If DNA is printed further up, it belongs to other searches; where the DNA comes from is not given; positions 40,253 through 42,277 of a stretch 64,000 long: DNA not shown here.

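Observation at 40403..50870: Self-contained DNA end-processing gene set: Topo IA-like Toprim protein, 975-aa RecD2-like helicase, DsbC, WGR-ATP-dependent DNA ligase, RecJ, standalone WGR protein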

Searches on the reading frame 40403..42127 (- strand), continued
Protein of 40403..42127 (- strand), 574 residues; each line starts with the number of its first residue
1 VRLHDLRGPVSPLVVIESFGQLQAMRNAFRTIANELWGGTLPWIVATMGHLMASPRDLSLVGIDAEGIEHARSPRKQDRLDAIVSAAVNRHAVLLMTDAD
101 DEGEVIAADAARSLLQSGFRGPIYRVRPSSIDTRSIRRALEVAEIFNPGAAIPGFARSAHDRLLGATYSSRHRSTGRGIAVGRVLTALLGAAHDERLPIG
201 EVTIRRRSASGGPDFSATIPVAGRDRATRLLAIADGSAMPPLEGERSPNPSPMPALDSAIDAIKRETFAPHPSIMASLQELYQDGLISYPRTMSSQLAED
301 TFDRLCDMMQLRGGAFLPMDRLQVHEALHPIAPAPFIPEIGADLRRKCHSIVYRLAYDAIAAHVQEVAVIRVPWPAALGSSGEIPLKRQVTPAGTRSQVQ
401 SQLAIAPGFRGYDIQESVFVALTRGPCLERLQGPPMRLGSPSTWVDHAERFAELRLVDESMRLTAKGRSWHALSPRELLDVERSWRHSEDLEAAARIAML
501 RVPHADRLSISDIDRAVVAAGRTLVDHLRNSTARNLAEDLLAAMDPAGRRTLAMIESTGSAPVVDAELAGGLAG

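Call 55: fold_search(model_id=the predicted structure, library=pdb)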
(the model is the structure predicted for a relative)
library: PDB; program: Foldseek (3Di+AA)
matches with E <= 10: 447; with E <= 0.001: 55
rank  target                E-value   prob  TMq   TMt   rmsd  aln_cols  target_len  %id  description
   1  4rul_A                1.6e-17  1.00  0.56  0.40   9.4       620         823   16  Crystal structure of full-length E.Coli topoisomerase I in complex with ssDNA (released 2015-11-04)
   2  1cy2                  2.0e-17  1.00  0.55  0.56   9.4       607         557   16  COMPLEX OF E.COLI DNA TOPOISOMERASE I WITH TPTPTP3' (released 2000-03-08)
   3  1cy6                  3.4e-17  1.00  0.54  0.55   9.6       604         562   16  COMPLEX OF E.COLI DNA TOPOISOMERASE I WITH 3' THYMIDINE MONOPHOSPHATE (released 2000-03-08)
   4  1cy8                  6.3e-17  1.00  0.55  0.56   9.8       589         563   17  COMPLEX OF E.COLI DNA TOPOISOMERASE I WITH 5'-THYMIDINE MONOPHOSPHATE AND 3'-THYMIDINE MONOPHOSPHATE (released 2000-03-08)
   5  1ecl                  7.0e-17  1.00  0.54  0.56   9.3       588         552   16  AMINO TERMINAL 67KDA DOMAIN OF ESCHERICHIA COLI DNA TOPOISOMERASE I (RESIDUES 2-590 OF MATURE PROTEIN) CLONING ARTIFACT  (released 1995-07-31)
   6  1cy7                  8.5e-17  1.00  0.56  0.57   9.6       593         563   17  COMPLEX OF E.COLI DNA TOPOISOMERASE I WITH 5'-THYMIDINE MONOPHOSPHATE (released 2000-03-08)
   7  3pwt                  8.5e-17  1.00  0.54  0.55   9.8       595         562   17  Crystal structure of mutant E.coli topoisomerase IA (released 2010-12-29)
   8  1cy1                  1.1e-16  1.00  0.55  0.56   9.5       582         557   18  COMPLEX OF E.COLI DNA TOPOISOMERASE I WITH 5'PTPTPT (released 2000-03-03)
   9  1cy0                  1.3e-16  1.00  0.52  0.56   9.9       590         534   17  COMPLEX OF E.COLI DNA TOPOISOMERASE I WITH 3'-5'-ADENOSINE DIPHOSPHATE (released 2000-03-08)
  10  1mw9                  1.3e-16  1.00  0.53  0.55   9.8       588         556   17  Crystal Structure of H365R mutant of 67 kDA N-terminal fragment of E. coli DNA Topoisomerase I (released 2003-10-14)
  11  3px7_A                1.6e-16  1.00  0.55  0.57   9.7       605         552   16  Crystal Structure of covalent complex of topoisomerase 1A with substrate (released 2011-04-20)
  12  9gdh_F                1.7e-16  1.00  0.55  0.40   9.3       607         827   16  RNAP-TopoI complex on long-overhang scaffold - orientation 2 (released 2025-11-05)
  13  1cy4                  2.2e-16  1.00  0.55  0.56  10.0       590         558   17  COMPLEX OF E.COLI DNA TOPOISOMERASE I WITH 5'pTpTpTp3' (released 2000-03-08)
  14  9gdc_F                2.5e-16  1.00  0.57  0.40   9.5       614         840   16  RNAP-TopoI complex on bubble scaffold - single-bubble configuration (released 2025-11-05)
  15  7fsf                  2.6e-16  1.00  0.56  0.32   8.1       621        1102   15  CRYSTAL STRUCTURE OF T. MARITIMA REVERSE GYRASE ACTIVE SITE VARIANT Y851F (released 2023-05-10)
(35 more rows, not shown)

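Call 72: find_encoding_contigs(protein=P0129, flank=10000, max_places=1)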
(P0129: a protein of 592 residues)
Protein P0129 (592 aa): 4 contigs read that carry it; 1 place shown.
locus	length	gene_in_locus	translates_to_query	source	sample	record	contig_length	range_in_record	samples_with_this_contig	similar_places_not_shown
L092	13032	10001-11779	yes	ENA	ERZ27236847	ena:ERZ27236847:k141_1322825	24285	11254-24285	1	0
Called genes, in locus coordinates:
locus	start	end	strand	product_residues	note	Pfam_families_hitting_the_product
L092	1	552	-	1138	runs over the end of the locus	-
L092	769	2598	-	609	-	PF01368:DHH, PF02272:DHHA1, PF17768:RecJ_OB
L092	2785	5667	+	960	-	PF00521:DNA_topoisoIV, PF03989:DNA_gyraseA_C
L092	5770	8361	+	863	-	PF02518:HATPase_c, PF00204:DNA_gyraseB, PF01751:Toprim, PF00986:DNA_gyraseB_C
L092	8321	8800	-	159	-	-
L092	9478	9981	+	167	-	-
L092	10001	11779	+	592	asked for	PF01751:Toprim (weak), PF01131:Topoisom_bac (weak)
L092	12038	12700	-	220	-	-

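Call 73: find_encoding_contigs(protein=P0149, flank=10000, max_places=1)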
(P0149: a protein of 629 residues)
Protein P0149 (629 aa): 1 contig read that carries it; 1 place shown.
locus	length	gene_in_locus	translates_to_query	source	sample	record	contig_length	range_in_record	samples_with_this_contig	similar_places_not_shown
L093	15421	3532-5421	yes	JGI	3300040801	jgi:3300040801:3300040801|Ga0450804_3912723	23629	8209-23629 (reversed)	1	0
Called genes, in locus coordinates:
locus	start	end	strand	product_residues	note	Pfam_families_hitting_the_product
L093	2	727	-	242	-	?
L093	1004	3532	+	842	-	PF23139:OB_YrrC, PF14490:HHH_RecD2, PF13086:AAA_11 (faint), PF13245:AAA_19, PF13604:AAA_30, PF01443:Viral_helicase1 (faint), PF13538:UvrD_C_2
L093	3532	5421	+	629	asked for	PF01131:Topoisom_bac (weak)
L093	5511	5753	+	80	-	-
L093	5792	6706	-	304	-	PF04542:Sigma70_r2, PF04545:Sigma70_r4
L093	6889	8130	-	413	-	PF18821:LPD7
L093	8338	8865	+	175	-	-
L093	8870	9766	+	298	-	-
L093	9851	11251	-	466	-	-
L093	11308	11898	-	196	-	-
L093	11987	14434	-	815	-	PF01751:Toprim, PF01131:Topoisom_bac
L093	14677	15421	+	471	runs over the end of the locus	-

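Call 80: get_annotated_region(hit=H92, flank=9000)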
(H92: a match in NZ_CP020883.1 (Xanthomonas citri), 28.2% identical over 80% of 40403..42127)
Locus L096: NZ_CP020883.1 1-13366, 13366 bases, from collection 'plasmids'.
description: Xanthomonas citri pv. citri strain TX160042 plasmid unnamed1, complete sequence
organism: Xanthomonas citri (NCBI taxid 611301)
taxonomy: Bacteria; Pseudomonadota; Gammaproteobacteria; Lysobacterales; Lysobacteraceae; Xanthomonas; Xanthomonas citri
host: -; source: Citrus x aurantiifolia,Cell culture,leaf; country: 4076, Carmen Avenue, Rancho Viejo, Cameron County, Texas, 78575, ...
typing (MOB-suite, as given by PLSDB): non-mobilizable; replicon rep_cluster_220
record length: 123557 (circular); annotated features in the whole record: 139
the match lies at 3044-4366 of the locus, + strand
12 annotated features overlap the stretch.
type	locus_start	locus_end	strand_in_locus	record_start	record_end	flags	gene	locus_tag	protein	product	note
CDS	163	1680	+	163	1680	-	-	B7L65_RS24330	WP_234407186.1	hypothetical protein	-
CDS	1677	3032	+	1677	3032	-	-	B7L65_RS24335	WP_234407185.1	hypothetical protein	-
CDS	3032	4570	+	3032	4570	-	-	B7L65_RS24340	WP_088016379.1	toprim domain-containing protein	-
CDS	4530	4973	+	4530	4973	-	-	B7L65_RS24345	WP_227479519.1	hypothetical protein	-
CDS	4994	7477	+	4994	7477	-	-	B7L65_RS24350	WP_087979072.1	DNA topoisomerase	GO:0006265 - DNA topological change [Evidence IEA]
CDS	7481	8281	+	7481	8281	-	-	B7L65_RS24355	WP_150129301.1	hypothetical protein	-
CDS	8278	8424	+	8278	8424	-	-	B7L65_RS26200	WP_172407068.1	hypothetical protein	-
CDS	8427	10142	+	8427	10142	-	-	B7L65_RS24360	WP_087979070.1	zincin-like metallopeptidase domain-containing protein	-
CDS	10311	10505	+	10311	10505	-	csrA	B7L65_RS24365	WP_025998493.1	carbon storage regulator CsrA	GO:0006402 - mRNA catabolic process [Evidence IEA]; GO:0006109 - regulation of carbohydrate metabolic process [Evidence ...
CDS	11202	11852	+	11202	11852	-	-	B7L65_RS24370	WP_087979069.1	recombinase family protein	GO:0006310 - DNA recombination [Evidence IEA]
CDS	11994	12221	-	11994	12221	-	-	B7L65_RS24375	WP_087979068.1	hypothetical protein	-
CDS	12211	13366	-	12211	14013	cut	-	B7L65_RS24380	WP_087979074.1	DEAD/DEAH box helicase family protein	-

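Call 81: get_annotated_region(hit=H100, flank=9000)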
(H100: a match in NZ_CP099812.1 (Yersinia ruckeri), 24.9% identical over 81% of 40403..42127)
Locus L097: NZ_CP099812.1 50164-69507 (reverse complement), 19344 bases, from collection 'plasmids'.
description: Yersinia ruckeri strain NVI-9681 plasmid pYR7, complete sequence
organism: Yersinia ruckeri (NCBI taxid 29486)
taxonomy: Bacteria; Pseudomonadota; Gammaproteobacteria; Enterobacterales; Yersiniaceae; Yersinia; Yersinia ruckeri
host: -; source: Salmo salar,head kidney,salmon tissue (head kidney); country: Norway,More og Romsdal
typing (MOB-suite, as given by PLSDB): non-mobilizable; replicon rep_cluster_957; mating-pair formation MPF_I
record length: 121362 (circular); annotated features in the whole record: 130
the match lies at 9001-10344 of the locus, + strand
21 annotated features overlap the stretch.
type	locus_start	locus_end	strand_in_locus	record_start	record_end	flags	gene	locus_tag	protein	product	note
CDS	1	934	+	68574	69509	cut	-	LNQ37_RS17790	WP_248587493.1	ATPase, T2SS/T4P/T4SS family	-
CDS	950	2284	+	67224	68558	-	pilV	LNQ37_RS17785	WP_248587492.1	shufflon system plasmid conjugative transfer pilus tip adhesin PilV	-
CDS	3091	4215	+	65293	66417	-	-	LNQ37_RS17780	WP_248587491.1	site-specific integrase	GO:0015074 - DNA integration [Evidence IEA]; GO:0006310 - DNA recombination [Evidence IEA]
CDS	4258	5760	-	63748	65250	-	-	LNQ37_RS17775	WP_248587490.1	DUF5710 domain-containing protein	-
CDS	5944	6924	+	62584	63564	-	-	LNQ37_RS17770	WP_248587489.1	hypothetical protein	-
CDS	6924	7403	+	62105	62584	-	-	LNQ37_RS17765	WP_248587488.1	hypothetical protein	-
CDS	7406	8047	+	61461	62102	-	-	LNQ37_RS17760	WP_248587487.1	hypothetical protein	-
CDS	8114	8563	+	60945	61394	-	-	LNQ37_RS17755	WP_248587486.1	hypothetical protein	-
CDS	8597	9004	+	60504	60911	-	-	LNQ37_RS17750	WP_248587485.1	hypothetical protein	-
CDS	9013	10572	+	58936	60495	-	-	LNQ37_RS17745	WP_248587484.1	toprim domain-containing protein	-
CDS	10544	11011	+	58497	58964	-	-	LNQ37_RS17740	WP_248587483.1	pre-mRNA-splicing factor ISY1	-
CDS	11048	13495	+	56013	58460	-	-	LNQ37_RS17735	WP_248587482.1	DNA topoisomerase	GO:0006265 - DNA topological change [Evidence IEA]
CDS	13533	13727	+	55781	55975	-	-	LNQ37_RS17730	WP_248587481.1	hypothetical protein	-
CDS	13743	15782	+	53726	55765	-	-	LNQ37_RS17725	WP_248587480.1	zincin-like metallopeptidase domain-containing protein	-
CDS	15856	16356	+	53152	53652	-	-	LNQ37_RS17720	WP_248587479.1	hypothetical protein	-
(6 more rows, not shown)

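Call 83: search_protein_families(library=pfam, proteins=[L087:10620-12002:+, L087:12018-13121:+, L087:16354-17526:+, L087:26749-27921:+, L087:3794-4924:+], max_evalue=0.01)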
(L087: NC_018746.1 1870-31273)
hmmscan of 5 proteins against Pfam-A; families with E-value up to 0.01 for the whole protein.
L087:10620-12002:+ (460 aa): 0 families

L087:12018-13121:+ (367 aa): 0 families

L087:16354-17526:+ (390 aa): 0 families

L087:26749-27921:+ (390 aa): 0 families

L087:3794-4924:+ (376 aa): 0 families

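Call 94: get_annotated_region(hit=H96, flank=6000)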
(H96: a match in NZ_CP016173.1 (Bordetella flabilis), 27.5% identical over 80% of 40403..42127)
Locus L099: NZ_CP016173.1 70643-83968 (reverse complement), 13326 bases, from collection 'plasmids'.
description: Bordetella flabilis strain AU10664 plasmid unnamed1, complete sequence
organism: Bordetella flabilis (NCBI taxid 463014)
taxonomy: Bacteria; Pseudomonadota; Betaproteobacteria; Burkholderiales; Alcaligenaceae; Bordetella; Bordetella flabilis
host: -; source: Homo sapiens,sputum; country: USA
typing (MOB-suite, as given by PLSDB): non-mobilizable
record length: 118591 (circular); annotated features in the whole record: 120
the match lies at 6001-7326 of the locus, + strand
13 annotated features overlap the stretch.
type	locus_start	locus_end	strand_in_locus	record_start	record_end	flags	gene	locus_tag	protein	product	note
CDS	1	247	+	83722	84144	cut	-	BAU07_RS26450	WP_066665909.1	hypothetical protein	-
CDS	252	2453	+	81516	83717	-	-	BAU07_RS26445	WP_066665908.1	hypothetical protein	-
CDS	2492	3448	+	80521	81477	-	-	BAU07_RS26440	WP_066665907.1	hypothetical protein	-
CDS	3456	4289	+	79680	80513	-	-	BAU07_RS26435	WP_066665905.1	hypothetical protein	-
CDS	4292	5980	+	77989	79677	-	-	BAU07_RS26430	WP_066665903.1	hypothetical protein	-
CDS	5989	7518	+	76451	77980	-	-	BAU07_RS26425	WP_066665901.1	toprim domain-containing protein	-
CDS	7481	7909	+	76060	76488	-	-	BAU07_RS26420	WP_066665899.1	hypothetical protein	-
CDS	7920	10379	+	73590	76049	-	-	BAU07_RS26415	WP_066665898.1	DNA topoisomerase 3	GO:0006265 - DNA topological change [Evidence IEA]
CDS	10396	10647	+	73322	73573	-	-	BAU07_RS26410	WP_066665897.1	hypothetical protein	-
CDS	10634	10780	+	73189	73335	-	-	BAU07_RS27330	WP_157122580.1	hypothetical protein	-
CDS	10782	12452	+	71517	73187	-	-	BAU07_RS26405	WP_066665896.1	zincin-like metallopeptidase domain-containing protein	-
CDS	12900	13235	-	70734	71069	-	-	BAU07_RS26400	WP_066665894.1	H-NS histone family protein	-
CDS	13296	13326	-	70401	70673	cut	-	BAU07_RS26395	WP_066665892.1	hypothetical protein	-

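Call 95: get_annotated_region(hit=H98, flank=6000)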
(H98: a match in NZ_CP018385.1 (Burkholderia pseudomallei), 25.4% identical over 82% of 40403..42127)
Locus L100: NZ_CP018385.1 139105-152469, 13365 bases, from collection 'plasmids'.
description: Burkholderia pseudomallei strain 2008724860 plasmid p1, complete sequence
organism: Burkholderia pseudomallei (NCBI taxid 28450)
taxonomy: Bacteria; Pseudomonadota; Betaproteobacteria; Burkholderiales; Burkholderiaceae; Burkholderia; Burkholderia pseudomallei
host: -; source: Homo sapiens,clinical; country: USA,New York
typing (MOB-suite, as given by PLSDB): non-mobilizable; replicon rep_cluster_210
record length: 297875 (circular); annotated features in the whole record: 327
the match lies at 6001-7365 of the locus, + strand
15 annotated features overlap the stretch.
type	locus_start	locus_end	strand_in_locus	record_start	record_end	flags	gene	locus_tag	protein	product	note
CDS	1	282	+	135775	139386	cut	-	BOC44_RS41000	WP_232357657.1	FtsK/SpoIIIE domain-containing protein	-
CDS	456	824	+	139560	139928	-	-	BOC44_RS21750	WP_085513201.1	hypothetical protein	-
CDS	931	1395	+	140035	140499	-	-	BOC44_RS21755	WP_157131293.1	hypothetical protein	-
CDS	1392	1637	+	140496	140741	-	-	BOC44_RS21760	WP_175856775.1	helix-turn-helix domain-containing protein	-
CDS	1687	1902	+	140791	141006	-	-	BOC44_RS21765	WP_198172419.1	DUF3717 domain-containing protein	-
CDS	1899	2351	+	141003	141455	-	-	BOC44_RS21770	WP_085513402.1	transglycosylase SLT domain-containing protein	-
CDS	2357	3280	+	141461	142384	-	-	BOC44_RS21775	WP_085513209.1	hypothetical protein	-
CDS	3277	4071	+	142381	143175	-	-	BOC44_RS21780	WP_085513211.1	hypothetical protein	-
CDS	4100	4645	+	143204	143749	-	-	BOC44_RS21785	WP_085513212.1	hypothetical protein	-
CDS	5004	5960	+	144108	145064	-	-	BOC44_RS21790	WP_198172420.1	hypothetical protein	-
CDS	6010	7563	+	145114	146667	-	-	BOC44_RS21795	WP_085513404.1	DNA topoisomerase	GO:0006265 - DNA topological change [Evidence IEA]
CDS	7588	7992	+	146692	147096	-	-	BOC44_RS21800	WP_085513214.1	hypothetical protein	-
CDS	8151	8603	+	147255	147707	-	-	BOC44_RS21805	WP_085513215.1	hypothetical protein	-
CDS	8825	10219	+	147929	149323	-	-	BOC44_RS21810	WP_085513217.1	hypothetical protein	-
CDS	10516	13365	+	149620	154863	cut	-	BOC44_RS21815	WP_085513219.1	strawberry notch C-terminal domain-containing protein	-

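Call 96: get_annotated_region(hit=H75, flank=3000)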
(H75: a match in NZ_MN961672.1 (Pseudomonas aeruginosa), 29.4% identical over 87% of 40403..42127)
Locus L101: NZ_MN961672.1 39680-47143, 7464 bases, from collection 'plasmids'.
description: Pseudomonas aeruginosa strain PA15W plasmid pPA15W-NR, complete sequence
organism: Pseudomonas aeruginosa (NCBI taxid 287)
taxonomy: Bacteria; Pseudomonadota; Gammaproteobacteria; Pseudomonadales; Pseudomonadaceae; Pseudomonas; Pseudomonas aeruginosa
host: -; source: -; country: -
typing (MOB-suite, as given by PLSDB): non-mobilizable; mating-pair formation MPF_I
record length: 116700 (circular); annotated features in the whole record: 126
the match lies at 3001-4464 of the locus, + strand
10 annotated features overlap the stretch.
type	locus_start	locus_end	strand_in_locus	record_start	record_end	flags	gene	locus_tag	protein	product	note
CDS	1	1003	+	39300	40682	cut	-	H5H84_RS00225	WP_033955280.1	hypothetical protein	-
CDS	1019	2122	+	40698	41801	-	-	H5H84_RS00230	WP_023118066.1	hypothetical protein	-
CDS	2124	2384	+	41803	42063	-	-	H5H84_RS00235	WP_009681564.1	hypothetical protein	-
CDS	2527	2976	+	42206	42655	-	-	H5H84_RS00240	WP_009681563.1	hypothetical protein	-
CDS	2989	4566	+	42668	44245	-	-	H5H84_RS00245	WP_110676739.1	toprim domain-containing protein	-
CDS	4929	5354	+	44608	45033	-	-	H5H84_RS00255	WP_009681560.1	hypothetical protein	-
CDS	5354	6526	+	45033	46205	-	-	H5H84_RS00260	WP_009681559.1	hypothetical protein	-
CDS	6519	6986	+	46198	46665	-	-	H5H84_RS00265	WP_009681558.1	hypothetical protein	-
CDS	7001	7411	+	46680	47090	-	-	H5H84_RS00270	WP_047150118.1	lytic transglycosylase domain-containing protein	-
CDS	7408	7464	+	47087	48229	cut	-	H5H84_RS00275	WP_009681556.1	hypothetical protein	-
